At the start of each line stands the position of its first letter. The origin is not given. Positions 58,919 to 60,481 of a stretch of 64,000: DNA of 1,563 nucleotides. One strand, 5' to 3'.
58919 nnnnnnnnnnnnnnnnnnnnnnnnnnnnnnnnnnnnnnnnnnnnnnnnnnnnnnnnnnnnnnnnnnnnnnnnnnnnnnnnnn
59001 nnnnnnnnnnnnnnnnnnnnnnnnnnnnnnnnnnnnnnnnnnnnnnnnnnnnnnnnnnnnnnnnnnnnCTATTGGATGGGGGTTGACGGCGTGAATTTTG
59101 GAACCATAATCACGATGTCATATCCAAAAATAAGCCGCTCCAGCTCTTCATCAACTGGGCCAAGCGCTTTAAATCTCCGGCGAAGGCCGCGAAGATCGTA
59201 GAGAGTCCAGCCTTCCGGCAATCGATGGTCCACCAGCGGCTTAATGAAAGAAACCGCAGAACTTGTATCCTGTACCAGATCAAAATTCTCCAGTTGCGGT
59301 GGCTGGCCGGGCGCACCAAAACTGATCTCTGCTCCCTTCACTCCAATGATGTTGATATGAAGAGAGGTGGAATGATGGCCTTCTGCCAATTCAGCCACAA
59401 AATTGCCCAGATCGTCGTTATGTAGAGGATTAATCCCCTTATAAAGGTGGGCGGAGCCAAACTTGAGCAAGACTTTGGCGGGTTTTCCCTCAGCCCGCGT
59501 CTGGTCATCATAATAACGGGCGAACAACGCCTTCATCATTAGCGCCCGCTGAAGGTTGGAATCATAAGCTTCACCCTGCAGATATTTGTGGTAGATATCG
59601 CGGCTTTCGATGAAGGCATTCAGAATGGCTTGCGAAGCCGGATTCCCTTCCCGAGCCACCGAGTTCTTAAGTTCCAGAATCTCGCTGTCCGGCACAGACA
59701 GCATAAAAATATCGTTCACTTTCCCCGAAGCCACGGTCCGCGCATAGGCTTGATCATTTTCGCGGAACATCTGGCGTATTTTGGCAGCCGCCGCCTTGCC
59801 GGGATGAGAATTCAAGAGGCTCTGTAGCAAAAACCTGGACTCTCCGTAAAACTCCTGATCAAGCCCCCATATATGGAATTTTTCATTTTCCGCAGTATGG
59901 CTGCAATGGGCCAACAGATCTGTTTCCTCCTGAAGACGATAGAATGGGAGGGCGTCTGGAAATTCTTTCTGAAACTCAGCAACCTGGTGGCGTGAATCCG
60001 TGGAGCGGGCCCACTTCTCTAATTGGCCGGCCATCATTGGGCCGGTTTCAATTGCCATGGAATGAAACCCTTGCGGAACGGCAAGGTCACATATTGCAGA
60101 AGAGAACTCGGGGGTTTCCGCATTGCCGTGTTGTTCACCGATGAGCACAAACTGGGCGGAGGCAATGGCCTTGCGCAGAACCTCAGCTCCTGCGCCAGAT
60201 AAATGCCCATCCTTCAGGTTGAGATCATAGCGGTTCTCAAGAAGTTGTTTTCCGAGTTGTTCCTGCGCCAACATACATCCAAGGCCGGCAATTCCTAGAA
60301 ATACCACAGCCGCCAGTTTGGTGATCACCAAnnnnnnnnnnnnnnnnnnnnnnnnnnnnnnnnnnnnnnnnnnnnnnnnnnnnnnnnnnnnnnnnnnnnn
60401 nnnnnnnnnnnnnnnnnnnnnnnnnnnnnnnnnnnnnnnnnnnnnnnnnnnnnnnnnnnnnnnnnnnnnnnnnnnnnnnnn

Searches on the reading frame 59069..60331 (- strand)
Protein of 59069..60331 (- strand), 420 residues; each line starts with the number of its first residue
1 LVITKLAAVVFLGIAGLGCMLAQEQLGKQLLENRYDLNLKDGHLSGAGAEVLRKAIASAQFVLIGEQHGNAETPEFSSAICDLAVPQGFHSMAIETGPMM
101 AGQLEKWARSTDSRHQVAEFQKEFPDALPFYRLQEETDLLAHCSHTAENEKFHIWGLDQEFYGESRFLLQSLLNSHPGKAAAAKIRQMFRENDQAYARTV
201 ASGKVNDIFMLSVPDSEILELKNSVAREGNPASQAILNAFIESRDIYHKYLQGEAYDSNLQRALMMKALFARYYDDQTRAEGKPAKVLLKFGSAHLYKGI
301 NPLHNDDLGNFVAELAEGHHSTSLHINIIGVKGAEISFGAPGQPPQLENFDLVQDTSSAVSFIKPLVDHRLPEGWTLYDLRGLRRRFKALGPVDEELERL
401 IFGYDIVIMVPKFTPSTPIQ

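Call 3: search_protein_families(library=pfam, proteins=[window:59069-60331:-], max_evalue=0.01)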
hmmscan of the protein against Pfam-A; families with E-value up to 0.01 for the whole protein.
window:59069-60331:- (420 aa): 0 families

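Call 6: search_protein_families(library=ncbifam, proteins=[window:59069-60331:-], max_evalue=0.01)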
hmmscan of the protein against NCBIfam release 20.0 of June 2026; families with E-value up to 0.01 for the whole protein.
window:59069-60331:- (420 aa): 0 families

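Call 52: find_homologous_proteins(query=window:59069-60331:-, max_evalue=0.00001)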
Query window:59069-60331:- (420 aa): 334 proteins with E <= 0.00001 among 8000 candidates; the best 120 are listed.
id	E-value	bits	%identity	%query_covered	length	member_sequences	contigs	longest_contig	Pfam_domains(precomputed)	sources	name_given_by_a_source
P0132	8.6e-279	942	99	100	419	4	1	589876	-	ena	-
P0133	4.6e-199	680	69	100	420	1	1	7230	-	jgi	jgi:erythromycin esterase-like protein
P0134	5.6e-194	663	68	100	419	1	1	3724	-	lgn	-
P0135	6.7e-192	656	67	100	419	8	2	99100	-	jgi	jgi:erythromycin esterase-like protein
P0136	3.3e-177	608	64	96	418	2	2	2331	-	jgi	jgi:hypothetical protein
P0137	1.6e-165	569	60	98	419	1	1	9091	-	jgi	jgi:hypothetical protein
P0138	8.5e-150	517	58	95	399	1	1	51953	-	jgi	jgi:hypothetical protein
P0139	1.5e-141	490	51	100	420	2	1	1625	-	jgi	jgi:hypothetical protein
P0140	1.8e-137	477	51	95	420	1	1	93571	-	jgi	jgi:hypothetical protein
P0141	4.4e-137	475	49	100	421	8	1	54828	-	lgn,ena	-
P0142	5.7e-137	475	51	95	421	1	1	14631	-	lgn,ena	-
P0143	7.3e-137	475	49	100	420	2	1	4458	-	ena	-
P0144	9.4e-136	471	49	99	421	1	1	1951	-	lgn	-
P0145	1.1e-135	471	51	95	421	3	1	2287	-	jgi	-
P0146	1.7e-135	470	50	95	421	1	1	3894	-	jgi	jgi:hypothetical protein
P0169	7.5e-132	458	49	95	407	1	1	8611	-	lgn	-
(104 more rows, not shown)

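Call 53: search_solved_structures(query=window:59069-60331:-, max_evalue=1, show_alignments=2)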
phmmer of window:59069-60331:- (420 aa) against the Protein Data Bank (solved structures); distinct sequences matched with E-value up to 1: 0.

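Call 54: find_encoding_contigs(protein=P0137, flank=10000, max_places=2)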
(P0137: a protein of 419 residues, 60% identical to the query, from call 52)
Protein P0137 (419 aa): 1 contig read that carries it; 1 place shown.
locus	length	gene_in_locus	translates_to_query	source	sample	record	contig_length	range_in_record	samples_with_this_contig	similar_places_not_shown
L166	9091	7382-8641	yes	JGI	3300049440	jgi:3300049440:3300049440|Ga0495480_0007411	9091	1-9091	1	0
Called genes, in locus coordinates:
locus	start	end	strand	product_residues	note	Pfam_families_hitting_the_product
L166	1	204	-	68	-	?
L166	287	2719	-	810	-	PF12704:MacB_PCD, PF02687:FtsX, PF12704:MacB_PCD, PF02687:FtsX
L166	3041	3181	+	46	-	-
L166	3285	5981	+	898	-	PF25816:RamC_N, PF00069:Pkinase, PF05147:LANC_like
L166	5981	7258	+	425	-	PF05147:LANC_like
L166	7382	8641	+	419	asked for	-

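Call 55: find_encoding_contigs(protein=P0169, flank=10000, max_places=2)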
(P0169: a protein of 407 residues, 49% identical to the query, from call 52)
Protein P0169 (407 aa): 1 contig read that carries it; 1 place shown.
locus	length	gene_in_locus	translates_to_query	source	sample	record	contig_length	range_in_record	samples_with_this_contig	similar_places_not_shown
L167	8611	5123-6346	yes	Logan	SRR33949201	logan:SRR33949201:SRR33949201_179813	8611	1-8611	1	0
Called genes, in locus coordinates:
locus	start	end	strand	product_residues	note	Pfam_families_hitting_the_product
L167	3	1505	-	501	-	?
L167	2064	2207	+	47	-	-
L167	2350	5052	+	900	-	PF25816:RamC_N, PF00069:Pkinase, PF05147:LANC_like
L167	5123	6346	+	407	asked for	-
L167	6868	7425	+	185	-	PF02357:NusG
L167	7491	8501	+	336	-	PF14028:Lant_dehydr_C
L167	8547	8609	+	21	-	?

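Call 56: find_encoding_contigs(protein=P0135, flank=10000, max_places=2)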
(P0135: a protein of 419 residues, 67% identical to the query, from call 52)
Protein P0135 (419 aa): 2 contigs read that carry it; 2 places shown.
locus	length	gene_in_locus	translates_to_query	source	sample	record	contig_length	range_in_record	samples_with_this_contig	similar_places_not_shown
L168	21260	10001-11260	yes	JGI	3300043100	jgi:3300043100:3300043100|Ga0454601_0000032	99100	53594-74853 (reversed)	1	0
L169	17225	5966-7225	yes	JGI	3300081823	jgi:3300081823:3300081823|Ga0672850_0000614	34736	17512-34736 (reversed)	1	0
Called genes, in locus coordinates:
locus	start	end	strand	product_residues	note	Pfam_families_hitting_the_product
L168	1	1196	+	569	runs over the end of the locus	PF00128:Alpha-amylase, PF16657:Malt_amylase_C, PF23915:SusG_C (faint)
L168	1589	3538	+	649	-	-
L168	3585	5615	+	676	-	-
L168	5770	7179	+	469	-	PF13517:FG-GAP_3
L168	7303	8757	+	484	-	PF04185:Phosphoesterase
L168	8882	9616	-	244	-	PF00005:ABC_tran, PF02463:SMC_N (faint), PF13304:AAA_21 (faint)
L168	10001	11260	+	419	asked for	-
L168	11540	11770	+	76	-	-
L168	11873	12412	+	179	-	PF02357:NusG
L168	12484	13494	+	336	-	PF14028:Lant_dehydr_C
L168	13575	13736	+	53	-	-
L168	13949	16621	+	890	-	PF04738:Lant_dehydr_N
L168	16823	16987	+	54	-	-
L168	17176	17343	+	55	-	-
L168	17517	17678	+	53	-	-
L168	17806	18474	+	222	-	-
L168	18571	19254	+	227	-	-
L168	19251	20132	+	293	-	-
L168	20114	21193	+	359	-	PF14028:Lant_dehydr_C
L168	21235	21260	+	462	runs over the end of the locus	PF13546:DDE_5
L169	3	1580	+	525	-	?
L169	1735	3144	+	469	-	PF13517:FG-GAP_3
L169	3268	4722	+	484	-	PF04185:Phosphoesterase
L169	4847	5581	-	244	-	PF00005:ABC_tran, PF02463:SMC_N (faint), PF13304:AAA_21 (faint)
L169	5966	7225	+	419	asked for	-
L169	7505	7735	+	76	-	-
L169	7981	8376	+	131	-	-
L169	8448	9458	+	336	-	PF14028:Lant_dehydr_C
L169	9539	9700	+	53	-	-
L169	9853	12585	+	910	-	PF04738:Lant_dehydr_N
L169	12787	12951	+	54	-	-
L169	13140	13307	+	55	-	-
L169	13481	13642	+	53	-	-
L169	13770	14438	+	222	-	-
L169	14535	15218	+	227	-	-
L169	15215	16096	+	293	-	-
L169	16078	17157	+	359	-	PF14028:Lant_dehydr_C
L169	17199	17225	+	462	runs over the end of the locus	PF13546:DDE_5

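Call 70: predict_structure(alignment_id=A3)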
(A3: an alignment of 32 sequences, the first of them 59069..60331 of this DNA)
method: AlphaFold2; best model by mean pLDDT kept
length: 420 residues; sequences in the alignment: 32
mean_pLDDT: 90.8   pTM: 0.88
mean pLDDT of the five models: 90.8, 88.7, 87.7, 86.8, 81.7
residues with pLDDT >= 90: 317; 70-90: 76; 50-70: 21; < 50: 6
segments of 3 or more residues with pLDDT < 50: 1-6
pLDDT, mean of each block of 10 residues (from residue 1): 50 60 87 96 95 97 91 97 95 95 96 95 89 94 91 95 95 96 97 94 92 95 96 96 96 91 93 96 95 84 68 91 96 89 88 89 93 94 90 88 96 92
secondary structure, 60 per line:
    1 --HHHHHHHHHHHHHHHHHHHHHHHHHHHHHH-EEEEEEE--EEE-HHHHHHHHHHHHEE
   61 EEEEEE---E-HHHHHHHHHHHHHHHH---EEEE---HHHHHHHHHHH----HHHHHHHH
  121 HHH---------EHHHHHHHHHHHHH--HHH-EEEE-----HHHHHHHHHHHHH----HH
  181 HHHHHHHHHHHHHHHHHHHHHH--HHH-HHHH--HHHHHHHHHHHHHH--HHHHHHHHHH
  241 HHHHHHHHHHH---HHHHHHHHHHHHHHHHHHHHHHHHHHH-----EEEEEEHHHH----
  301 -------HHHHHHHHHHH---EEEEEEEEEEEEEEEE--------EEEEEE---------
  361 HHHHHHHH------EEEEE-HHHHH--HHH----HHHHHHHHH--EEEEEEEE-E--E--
elements in order: H3-32 E34-40 E43-45 H47-58 E59-66 H72-87 E91-94 H98-108 H113-123 H134-146 E153-156 H162-174 H179-202 H209-212 H215-228 H231-251 H255-281 E287-292 H293-296 H308-318 E322-337 E346-351 H361-368 E375-379 H381-385 H395-403 E406-413
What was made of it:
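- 59069..60331 (-): orf419: a signal-anchored protein with an erythromycin-esterase fold, 80 nt downstream of lanKC. It may be co-transcribed. Membership of the class III system is doubtful. AF2 pLDDT 90.8 (call 70).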

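Call 72: fold_search(model_id=the predicted structure, library=pdb)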
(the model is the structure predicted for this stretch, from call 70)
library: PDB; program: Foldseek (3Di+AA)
matches with E <= 10: 355; with E <= 0.001: 6
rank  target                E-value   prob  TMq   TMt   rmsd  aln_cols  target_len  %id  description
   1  3b55                  4.8e-13  1.00  0.56  0.58   7.6       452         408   15  Crystal structure of the Q81BN2_BACCR protein from Bacillus cereus. NESG target BcR135 (released 2007-11-06)
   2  2rad_B                5.5e-12  1.00  0.55  0.57   9.1       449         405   15  Crystal structure of the succinoglycan biosynthesis protein. Northeast structural Genomics Consortium target BcR135 (released 2007-10-02)
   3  2qgm                  7.3e-12  1.00  0.58  0.61   6.5       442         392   16  Crystal structure of succinoglycan biosynthesis protein at the resolution 1.7 A. Northeast Structural Genomics Consortiu (released 2007-07-24)
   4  2rad_A                1.1e-11  1.00  0.55  0.57   8.2       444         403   15  Crystal structure of the succinoglycan biosynthesis protein. Northeast structural Genomics Consortium target BcR135 (released 2007-10-02)
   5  6xcs_A                1.3e-11  1.00  0.62  0.64   5.7       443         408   15  Erythromycin esterase mutant EreC H289N in its open conformation (released 2021-02-17)
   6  6xcq                  2.8e-11  1.00  0.54  0.56   6.5       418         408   16  Erythromycin esterase EreC, mutant H289N in its closed conformation (released 2021-02-17)
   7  2g5g                  1.6e-03  0.99  0.25  0.39  12.7       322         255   14  Cofacial heme binding to ChaN of Campylobacter jejuni (released 2006-10-03)
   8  5t09                  2.1e-03  1.00  0.30  0.50   9.8       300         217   10  The structure of the type III effector HopBA1 (released 2017-02-01)
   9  8wfd_E                9.0e-03  0.38  0.18  0.15  16.1       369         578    8  The cryo-EM structure of TdpAB in complex with AMPPNP and DNA (released 2025-01-22)
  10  9qyw_B                3.1e-02  0.18  0.16  0.16  22.4       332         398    8  MINPP1 from Bacteroides thetaiotaomicron R275W mutant complex with myo-inositol hexakissulfate (released 2025-05-14)
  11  9qz3_A                5.3e-02  0.20  0.16  0.17  15.9       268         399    6  MINPP1 from Bacteroides thetaiotaomicron T30I mutant complex with myo-inositol hexakissulfate (released 2025-05-14)
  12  5cx4_A                5.9e-02  0.18  0.17  0.18  16.5       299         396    7  Crystal Structure of a Multiple Inositol Polyphosphate Phosphatase (released 2016-08-17)
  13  1e9s_A                7.8e-02  0.15  0.21  0.21  19.5       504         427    7  Bacterial conjugative coupling protein TrwBdeltaN70. Unbound monoclinic form. (released 2001-02-06)
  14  1e9s_G                9.3e-02  0.15  0.20  0.20  19.7       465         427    6  Bacterial conjugative coupling protein TrwBdeltaN70. Unbound monoclinic form. (released 2001-02-06)
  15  2woo_A                9.8e-02  0.15  0.19  0.23  14.3       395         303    8  Nucleotide-free form of S. pombe Get3 (released 2009-08-11)
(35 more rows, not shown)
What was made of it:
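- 59069..60331 (-): Foldseek hits EreC 6xcs (E 1e-11) and 3b55 (E 5e-13) (call 72).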
